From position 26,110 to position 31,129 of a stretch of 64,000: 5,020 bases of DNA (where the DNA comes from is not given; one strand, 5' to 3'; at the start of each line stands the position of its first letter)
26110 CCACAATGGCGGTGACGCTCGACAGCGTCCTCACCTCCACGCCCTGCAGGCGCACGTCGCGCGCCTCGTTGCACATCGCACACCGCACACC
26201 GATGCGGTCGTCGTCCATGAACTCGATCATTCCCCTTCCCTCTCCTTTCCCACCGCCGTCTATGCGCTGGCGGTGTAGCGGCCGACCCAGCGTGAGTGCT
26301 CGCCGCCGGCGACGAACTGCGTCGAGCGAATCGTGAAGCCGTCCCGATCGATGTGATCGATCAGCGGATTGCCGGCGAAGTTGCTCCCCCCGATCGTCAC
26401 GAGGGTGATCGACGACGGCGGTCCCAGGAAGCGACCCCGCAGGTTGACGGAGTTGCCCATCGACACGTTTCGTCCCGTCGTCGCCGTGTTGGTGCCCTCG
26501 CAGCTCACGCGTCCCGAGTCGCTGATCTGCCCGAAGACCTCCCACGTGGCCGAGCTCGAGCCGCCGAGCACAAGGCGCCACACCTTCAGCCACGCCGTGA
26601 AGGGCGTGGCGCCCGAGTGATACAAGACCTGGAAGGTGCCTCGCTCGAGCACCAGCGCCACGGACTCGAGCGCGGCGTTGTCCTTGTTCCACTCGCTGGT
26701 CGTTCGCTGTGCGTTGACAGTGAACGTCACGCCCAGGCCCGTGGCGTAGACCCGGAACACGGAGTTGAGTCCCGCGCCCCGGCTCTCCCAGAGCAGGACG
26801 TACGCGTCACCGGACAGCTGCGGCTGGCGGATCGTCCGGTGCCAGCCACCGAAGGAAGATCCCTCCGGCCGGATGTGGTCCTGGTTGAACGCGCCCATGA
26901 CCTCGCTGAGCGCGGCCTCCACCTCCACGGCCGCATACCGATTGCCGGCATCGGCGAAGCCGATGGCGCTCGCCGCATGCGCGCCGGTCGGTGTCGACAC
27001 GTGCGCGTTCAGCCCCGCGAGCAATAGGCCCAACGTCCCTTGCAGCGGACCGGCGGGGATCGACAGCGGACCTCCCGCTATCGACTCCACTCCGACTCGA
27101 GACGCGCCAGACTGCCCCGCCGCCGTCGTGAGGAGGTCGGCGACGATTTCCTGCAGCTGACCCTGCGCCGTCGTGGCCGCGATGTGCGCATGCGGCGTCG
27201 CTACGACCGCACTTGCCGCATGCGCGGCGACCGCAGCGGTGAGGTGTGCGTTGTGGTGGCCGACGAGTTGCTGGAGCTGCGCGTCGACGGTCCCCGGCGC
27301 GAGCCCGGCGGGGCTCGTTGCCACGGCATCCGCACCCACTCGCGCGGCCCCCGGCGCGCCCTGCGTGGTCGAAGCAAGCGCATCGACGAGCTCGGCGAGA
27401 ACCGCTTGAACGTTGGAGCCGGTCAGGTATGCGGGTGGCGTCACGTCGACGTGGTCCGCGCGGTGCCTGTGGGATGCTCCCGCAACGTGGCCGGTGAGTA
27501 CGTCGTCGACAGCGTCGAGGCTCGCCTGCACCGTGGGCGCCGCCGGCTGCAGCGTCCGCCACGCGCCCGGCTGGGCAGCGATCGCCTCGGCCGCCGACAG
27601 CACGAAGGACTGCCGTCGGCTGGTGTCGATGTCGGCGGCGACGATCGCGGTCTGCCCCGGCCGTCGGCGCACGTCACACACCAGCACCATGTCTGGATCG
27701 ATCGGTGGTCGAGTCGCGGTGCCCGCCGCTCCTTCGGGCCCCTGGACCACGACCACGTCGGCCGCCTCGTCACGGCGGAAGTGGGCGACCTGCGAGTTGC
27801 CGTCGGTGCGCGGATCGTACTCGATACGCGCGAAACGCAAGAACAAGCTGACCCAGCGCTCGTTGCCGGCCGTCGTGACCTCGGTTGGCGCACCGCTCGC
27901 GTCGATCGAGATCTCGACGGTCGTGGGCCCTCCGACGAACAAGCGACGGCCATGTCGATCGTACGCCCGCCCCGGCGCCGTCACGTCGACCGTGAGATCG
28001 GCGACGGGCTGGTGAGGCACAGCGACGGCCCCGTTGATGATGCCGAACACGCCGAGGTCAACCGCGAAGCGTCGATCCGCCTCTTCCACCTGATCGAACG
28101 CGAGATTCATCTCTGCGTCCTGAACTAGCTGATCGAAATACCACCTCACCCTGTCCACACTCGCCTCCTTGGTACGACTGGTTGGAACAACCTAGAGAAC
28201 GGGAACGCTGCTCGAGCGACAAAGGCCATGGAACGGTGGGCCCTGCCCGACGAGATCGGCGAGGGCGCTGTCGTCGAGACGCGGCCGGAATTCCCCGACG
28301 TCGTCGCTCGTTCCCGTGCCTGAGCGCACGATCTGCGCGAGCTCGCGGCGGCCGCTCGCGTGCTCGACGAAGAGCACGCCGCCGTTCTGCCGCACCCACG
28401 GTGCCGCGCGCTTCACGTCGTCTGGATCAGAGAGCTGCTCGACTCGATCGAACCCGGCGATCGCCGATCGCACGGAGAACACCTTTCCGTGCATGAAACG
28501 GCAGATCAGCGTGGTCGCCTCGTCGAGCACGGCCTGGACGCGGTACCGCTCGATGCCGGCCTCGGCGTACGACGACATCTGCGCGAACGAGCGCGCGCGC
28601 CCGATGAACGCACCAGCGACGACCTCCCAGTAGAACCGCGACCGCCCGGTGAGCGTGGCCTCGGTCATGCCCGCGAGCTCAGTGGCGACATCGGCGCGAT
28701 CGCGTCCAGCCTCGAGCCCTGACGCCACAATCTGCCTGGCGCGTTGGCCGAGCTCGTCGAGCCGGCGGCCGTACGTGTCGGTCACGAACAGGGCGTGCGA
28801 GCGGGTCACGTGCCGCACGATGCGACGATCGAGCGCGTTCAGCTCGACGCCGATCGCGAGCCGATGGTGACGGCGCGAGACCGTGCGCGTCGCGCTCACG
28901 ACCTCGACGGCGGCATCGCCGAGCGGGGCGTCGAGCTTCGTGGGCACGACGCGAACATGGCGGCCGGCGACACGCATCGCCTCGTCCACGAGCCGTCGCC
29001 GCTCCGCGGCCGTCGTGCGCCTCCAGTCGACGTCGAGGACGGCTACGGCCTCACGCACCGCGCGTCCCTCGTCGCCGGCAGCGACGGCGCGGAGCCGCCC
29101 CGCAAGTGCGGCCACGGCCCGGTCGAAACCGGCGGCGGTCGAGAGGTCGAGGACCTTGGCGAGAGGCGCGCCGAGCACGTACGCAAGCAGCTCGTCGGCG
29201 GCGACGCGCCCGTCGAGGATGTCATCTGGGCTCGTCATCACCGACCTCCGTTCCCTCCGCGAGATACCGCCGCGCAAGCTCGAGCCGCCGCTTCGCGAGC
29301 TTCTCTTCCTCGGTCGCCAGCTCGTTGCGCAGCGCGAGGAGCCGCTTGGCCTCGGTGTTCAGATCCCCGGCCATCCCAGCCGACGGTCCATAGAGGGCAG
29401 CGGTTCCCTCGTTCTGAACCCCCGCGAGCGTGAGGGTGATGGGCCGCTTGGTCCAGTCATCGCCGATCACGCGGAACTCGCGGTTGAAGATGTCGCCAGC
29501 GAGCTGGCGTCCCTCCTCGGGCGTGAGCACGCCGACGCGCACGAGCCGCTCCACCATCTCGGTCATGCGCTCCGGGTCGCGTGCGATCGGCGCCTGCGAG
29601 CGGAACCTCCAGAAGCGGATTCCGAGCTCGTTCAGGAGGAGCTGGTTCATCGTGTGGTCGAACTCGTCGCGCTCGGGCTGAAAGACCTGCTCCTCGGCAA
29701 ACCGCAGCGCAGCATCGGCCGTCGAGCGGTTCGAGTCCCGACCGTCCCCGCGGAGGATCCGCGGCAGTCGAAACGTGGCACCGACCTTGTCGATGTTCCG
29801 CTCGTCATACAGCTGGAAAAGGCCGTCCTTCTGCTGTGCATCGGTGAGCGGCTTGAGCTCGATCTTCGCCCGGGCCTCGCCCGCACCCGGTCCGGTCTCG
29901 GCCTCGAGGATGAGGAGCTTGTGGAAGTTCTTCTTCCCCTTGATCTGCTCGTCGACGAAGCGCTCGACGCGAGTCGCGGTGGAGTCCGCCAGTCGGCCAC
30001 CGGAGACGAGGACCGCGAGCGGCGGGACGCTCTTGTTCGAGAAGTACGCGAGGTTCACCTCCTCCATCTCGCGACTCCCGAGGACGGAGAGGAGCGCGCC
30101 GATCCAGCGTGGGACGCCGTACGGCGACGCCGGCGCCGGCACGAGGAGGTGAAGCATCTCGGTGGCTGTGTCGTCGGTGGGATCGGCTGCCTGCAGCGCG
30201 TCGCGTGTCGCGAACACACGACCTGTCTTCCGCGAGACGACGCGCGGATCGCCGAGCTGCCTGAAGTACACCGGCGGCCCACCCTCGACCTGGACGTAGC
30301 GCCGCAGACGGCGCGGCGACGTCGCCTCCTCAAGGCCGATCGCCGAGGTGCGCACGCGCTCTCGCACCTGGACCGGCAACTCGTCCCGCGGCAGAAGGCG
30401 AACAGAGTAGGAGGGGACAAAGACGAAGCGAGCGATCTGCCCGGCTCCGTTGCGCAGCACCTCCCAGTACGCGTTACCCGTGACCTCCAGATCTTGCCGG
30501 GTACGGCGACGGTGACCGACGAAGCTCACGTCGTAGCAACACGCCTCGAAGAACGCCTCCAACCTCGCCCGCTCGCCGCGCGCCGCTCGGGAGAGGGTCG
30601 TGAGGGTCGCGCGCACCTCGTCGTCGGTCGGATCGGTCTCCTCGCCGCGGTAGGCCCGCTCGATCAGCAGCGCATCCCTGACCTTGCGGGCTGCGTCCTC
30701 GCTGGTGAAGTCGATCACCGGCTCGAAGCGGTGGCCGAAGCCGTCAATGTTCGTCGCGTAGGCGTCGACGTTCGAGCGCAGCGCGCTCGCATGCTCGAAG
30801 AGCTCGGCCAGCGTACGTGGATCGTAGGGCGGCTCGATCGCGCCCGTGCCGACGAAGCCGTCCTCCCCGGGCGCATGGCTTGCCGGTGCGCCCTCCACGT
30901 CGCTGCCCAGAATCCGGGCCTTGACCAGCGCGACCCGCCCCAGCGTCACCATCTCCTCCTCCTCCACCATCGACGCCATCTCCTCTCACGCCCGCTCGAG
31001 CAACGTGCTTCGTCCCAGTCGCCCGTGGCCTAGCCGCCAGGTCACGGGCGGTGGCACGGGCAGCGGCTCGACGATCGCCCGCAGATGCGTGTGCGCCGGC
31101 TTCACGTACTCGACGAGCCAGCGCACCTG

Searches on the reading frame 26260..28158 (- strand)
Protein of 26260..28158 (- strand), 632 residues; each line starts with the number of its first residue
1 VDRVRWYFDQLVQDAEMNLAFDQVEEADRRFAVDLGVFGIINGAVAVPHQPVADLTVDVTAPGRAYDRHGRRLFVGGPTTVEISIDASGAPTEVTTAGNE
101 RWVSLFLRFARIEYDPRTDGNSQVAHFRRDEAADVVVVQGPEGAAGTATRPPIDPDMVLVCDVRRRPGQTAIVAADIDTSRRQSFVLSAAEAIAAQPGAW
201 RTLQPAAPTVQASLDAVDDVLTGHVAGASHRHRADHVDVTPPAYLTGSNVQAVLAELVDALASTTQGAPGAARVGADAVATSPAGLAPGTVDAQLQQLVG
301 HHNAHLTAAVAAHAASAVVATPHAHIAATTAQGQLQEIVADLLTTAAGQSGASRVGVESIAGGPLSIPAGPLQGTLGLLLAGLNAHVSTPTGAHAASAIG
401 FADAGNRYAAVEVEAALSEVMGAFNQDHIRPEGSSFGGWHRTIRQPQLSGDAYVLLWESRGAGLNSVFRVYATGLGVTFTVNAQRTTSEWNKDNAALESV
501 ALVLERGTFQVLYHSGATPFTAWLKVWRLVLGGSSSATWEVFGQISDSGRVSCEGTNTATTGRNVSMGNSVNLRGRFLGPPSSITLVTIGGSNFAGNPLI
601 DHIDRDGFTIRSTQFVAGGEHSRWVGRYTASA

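Call 45: search_protein_families(library=phrogs, proteins=[window:26260-28158:-], max_evalue=0.001)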
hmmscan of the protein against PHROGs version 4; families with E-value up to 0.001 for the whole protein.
window:26260-28158:- (632 aa): 1 family
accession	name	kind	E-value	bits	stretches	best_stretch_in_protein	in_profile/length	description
phrog_14469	-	tail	0.00016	21.9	0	249-301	37-85/296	tail fiber protein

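Call 72: search_protein_families(library=pfam, proteins=[window:26260-28158:-], max_evalue=0.001)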
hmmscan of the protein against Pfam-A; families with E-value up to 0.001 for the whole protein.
window:26260-28158:- (632 aa): 0 families

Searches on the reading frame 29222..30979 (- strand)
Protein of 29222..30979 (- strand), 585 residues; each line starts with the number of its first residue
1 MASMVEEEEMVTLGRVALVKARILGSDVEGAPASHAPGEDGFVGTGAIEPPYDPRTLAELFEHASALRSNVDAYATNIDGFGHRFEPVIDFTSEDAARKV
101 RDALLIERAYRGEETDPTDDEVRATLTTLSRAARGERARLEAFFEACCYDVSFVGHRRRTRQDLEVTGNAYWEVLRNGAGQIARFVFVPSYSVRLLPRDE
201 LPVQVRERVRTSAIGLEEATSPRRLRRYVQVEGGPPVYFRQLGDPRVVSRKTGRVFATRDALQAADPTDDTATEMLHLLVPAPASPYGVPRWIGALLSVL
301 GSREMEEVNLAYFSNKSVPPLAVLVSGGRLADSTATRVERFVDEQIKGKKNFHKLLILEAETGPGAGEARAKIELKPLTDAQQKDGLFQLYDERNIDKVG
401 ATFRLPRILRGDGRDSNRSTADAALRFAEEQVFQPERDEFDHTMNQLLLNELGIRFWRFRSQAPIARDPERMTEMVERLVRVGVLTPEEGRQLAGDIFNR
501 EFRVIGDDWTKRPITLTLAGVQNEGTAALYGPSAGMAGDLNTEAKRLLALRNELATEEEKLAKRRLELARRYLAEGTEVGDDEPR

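Call 45: search_protein_families(library=phrogs, proteins=[window:29222-30979:-], max_evalue=0.001)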
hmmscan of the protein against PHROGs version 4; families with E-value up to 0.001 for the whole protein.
window:29222-30979:- (585 aa): 3 families
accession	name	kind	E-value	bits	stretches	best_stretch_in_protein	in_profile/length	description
phrog_12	-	head and packaging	1.2e-36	128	1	41-495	71-414/646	portal protein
phrog_2662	-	head and packaging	8.5e-14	52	1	270-494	184-403/717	portal protein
phrog_68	-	head and packaging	1.9e-06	27.8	1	264-422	149-300/344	portal protein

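Call 72: search_protein_families(library=pfam, proteins=[window:29222-30979:-], max_evalue=0.001)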
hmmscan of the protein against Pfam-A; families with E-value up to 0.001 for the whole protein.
window:29222-30979:- (585 aa): 1 family
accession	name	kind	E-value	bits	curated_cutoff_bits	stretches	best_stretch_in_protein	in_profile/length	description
PF04860.17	Phage_portal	-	2.5e-17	63.5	39.1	1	162-494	60-320/321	Phage portal protein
